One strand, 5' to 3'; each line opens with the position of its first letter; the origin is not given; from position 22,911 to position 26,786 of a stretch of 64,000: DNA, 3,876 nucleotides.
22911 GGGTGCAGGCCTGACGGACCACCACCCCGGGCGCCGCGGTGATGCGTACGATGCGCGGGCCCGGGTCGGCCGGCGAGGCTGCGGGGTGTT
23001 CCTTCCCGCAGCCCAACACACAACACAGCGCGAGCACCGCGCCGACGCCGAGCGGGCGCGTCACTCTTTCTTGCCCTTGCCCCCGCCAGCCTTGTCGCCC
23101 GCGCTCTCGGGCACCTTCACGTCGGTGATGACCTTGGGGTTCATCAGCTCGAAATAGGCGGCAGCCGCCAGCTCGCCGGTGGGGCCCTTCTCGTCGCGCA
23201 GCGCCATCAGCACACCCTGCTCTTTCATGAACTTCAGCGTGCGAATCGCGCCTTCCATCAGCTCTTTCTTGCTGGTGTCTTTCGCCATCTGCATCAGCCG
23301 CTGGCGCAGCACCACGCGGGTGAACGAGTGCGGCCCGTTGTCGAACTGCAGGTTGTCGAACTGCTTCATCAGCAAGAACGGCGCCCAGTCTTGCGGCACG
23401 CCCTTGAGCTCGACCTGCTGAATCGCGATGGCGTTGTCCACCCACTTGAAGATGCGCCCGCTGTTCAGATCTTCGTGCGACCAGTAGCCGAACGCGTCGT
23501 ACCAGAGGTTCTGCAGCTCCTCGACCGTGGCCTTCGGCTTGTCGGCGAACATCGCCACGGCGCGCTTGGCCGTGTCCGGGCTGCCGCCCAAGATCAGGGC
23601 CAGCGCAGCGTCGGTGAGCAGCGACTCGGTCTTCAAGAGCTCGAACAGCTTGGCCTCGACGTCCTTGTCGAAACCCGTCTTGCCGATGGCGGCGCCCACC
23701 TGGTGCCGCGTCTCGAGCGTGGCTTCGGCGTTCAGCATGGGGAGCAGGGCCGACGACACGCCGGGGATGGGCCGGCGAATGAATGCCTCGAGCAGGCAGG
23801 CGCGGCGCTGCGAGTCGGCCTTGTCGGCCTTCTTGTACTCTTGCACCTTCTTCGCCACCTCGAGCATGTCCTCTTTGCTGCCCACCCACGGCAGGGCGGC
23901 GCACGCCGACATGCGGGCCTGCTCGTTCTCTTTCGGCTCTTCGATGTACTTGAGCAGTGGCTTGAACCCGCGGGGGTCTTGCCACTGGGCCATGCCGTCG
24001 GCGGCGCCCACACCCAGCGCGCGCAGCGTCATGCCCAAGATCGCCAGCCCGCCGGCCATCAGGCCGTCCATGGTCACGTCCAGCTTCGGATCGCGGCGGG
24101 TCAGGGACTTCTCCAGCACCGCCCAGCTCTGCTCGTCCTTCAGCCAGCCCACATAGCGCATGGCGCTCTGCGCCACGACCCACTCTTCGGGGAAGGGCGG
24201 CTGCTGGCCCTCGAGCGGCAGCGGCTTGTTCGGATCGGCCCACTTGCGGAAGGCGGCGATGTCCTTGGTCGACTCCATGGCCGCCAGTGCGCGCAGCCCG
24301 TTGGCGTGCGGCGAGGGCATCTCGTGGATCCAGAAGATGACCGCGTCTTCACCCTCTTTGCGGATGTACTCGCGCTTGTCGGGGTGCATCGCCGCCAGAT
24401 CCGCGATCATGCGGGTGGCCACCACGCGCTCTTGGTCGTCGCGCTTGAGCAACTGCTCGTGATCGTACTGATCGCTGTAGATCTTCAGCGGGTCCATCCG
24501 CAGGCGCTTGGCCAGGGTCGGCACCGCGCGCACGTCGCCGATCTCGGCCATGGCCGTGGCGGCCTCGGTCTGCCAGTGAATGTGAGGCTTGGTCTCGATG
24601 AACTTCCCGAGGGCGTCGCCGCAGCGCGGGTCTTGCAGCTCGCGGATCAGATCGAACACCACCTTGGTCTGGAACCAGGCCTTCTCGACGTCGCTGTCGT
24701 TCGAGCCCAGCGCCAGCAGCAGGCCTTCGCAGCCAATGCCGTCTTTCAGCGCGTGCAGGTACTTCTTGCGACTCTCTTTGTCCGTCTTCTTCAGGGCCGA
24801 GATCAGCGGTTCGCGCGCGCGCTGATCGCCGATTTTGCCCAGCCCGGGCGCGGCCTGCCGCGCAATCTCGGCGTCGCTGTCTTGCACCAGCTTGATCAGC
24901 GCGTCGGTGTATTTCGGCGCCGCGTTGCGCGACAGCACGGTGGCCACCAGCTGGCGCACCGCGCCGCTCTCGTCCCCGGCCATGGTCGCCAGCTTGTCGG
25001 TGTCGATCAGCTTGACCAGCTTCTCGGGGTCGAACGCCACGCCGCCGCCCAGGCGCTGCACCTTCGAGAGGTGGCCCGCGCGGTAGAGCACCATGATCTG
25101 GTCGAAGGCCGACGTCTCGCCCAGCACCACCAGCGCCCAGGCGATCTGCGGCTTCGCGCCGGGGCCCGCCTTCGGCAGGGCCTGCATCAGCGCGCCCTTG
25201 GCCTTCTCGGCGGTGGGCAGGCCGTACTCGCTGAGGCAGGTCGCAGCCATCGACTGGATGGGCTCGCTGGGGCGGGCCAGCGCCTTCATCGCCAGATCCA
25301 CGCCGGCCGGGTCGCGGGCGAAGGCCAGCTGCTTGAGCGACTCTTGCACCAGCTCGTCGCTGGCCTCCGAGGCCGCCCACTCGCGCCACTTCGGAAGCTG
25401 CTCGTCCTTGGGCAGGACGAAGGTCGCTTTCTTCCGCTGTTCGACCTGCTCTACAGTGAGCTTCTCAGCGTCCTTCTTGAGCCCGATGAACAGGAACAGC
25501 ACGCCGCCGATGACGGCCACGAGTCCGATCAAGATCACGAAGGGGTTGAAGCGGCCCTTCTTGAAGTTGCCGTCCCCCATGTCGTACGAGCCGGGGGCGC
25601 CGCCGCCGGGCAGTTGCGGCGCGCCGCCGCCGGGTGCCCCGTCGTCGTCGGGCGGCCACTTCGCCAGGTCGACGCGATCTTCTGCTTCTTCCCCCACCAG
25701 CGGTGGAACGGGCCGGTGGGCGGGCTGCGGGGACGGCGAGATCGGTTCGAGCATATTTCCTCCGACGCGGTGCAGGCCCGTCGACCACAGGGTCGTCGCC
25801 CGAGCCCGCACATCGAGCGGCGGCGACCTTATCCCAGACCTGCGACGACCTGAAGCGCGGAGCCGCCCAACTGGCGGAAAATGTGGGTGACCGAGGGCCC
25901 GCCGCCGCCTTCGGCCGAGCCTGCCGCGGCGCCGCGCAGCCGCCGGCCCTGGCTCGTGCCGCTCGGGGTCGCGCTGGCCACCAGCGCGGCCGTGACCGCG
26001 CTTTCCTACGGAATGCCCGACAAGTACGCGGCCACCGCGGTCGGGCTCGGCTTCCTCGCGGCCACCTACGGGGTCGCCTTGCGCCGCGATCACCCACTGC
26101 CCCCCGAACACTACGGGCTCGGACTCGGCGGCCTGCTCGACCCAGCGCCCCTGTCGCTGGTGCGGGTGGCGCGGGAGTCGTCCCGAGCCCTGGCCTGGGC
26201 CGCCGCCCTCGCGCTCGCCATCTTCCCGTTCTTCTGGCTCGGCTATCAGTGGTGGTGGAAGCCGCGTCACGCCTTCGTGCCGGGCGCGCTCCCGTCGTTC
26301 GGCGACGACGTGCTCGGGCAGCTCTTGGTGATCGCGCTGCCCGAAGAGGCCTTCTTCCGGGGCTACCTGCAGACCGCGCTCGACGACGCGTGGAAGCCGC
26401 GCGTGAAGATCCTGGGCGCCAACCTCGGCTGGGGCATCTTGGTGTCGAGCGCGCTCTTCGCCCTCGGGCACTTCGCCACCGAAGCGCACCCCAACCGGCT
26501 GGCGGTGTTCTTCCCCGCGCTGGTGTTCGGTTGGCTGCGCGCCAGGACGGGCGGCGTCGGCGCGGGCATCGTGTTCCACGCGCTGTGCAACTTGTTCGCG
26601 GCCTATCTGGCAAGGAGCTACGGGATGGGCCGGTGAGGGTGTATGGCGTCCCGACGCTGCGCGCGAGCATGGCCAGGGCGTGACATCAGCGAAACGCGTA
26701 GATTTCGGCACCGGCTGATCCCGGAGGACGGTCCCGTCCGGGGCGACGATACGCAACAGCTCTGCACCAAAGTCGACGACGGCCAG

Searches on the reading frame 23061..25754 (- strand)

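Call 56: search_protein_families(library=pfam, proteins=[window:23061-25754:-], max_evalue=0.00001)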
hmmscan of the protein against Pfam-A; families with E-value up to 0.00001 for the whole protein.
window:23061-25754:- (897 aa): 2 families
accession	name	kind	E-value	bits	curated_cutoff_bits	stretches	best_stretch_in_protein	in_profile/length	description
PF13646.12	HEAT_2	-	2.8e-30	104.9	27.7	1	253-336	2-87/88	HEAT repeats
PF03130.22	HEAT_PBS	-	6.5e-09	35.9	20.9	0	299-322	3-26/27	PBS lyase HEAT-like repeat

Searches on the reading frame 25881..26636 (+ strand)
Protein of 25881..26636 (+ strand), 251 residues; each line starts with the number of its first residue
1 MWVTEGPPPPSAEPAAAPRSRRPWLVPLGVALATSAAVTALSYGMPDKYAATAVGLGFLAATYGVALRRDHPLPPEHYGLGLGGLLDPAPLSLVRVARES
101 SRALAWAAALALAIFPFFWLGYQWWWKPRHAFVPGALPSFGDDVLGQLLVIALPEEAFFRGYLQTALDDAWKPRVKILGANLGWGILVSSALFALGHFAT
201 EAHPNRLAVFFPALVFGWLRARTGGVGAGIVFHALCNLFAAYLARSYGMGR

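Call 56: search_protein_families(library=pfam, proteins=[window:25881-26636:+], max_evalue=0.00001)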
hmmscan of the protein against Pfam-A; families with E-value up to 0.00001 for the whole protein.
window:25881-26636:+ (251 aa): 1 family
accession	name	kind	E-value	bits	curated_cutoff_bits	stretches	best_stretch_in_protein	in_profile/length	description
PF02517.21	Rce1-like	-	2.5e-18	66.6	22.4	1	145-239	9-93/93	Type II CAAX prenyl endopeptidase Rce1-like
